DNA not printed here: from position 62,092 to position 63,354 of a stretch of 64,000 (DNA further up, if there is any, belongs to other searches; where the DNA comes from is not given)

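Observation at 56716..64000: Sugar catabolic cassette with a PfkA-family kinase lacking canonical fructose-6-phosphate contacts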

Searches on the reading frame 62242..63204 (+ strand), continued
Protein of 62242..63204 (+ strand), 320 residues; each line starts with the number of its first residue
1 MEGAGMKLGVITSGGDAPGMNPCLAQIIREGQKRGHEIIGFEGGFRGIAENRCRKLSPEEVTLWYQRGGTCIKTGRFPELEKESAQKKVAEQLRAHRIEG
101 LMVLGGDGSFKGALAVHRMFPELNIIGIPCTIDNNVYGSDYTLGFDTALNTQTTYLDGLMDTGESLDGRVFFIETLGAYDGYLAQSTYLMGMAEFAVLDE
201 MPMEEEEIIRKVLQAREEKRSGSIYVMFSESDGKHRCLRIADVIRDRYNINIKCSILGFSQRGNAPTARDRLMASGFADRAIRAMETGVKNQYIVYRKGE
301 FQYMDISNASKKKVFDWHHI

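Call 66: find_encoding_contigs(protein=P0002, flank=10000, max_places=1)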
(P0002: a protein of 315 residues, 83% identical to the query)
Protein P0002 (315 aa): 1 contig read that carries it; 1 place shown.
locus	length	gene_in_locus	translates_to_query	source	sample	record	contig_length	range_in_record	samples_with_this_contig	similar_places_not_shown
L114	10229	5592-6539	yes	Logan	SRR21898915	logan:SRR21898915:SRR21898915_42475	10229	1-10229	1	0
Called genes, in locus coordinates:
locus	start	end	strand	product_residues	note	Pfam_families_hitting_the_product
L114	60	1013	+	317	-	PF00532:Peripla_BP_1, PF13407:Peripla_BP_4, PF13458:Peripla_BP_6, PF13377:Peripla_BP_3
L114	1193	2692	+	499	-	PF00005:ABC_tran, PF13304:AAA_21 (faint), PF00005:ABC_tran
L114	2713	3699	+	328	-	PF02653:BPD_transp_2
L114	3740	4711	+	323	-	PF00480:ROK, PF01869:BcrAD_BadFG (faint)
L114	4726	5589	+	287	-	PF01116:F_bP_aldolase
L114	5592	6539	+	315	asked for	PF00365:PFK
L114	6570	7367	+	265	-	PF08220:HTH_DeoR, PF08279:HTH_11 (weak), PF00455:DeoRC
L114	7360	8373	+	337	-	PF02733:Dak1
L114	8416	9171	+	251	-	PF02734:Dak2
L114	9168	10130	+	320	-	PF00294:PfkB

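Call 67: find_encoding_contigs(protein=P0003, flank=10000, max_places=1)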
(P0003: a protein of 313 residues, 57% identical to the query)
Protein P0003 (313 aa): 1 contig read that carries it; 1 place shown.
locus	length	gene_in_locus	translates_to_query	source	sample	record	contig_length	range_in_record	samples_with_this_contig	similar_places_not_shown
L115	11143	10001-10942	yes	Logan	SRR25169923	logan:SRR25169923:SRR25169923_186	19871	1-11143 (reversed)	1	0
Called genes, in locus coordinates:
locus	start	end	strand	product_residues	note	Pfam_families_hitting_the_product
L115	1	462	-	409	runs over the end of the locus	PF07690:MFS_1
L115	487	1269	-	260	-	PF00106:adh_short, PF08659:KR, PF13561:adh_short_C2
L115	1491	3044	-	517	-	PF02028:BCCT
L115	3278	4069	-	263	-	PF08220:HTH_DeoR, PF00455:DeoRC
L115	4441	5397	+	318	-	PF00532:Peripla_BP_1, PF13407:Peripla_BP_4, PF13458:Peripla_BP_6, PF13377:Peripla_BP_3 (weak)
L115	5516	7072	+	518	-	PF00005:ABC_tran, PF13175:AAA_15 (weak), PF13304:AAA_21 (faint), PF00005:ABC_tran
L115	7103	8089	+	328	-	PF02653:BPD_transp_2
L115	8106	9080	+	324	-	PF00480:ROK, PF01869:BcrAD_BadFG (weak)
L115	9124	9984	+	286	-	PF01116:F_bP_aldolase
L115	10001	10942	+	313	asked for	PF00365:PFK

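Call 68: search_protein_families(library=ncbifam, proteins=[L114:9168-10130:+], max_evalue=1e-10)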
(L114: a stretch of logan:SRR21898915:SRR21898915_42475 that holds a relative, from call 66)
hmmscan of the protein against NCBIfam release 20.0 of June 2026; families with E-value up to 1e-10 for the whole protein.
L114:9168-10130:+ (320 aa): 9 families
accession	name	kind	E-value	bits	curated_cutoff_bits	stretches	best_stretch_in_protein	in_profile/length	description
TIGR03168.1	1-PFK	subfamily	3.3e-82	275.8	216.4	1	2-307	1-305/305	hexose kinase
TIGR03828.1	pfkB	equivalog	1.4e-81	273.9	292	1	2-307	1-305/305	1-phosphofructokinase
NF007068.0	PRK09513.1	equivalog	3.5e-45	154.5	432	1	2-286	5-288/312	1-phosphofructokinase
NF041320.1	pfkB_Halo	equivalog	3e-41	141.8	400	1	1-306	1-299/302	1-phosphofructokinase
NF010033.0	PRK13508.1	equivalog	2.6e-37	128.7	469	1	1-274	1-274/309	tagatose-6-phosphate kinase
TIGR01231.1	lacC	equivalog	5.3e-37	127.8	409.55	1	1-274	1-275/310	tagatose-6-phosphate kinase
NF007632.0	PRK10294.1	equivalog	3.3e-34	118.6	353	1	2-301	4-304/310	6-phosphofructokinase II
TIGR02152.1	D_ribokin_bact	equivalog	7.4e-13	48.5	299.65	1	146-290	141-287/298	ribokinase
TIGR02198.1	rfaE_dom_I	equivalog_domain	4.1e-11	42.6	345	1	36-298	47-311/315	D-glycero-beta-D-manno-heptose-7-phosphate kinase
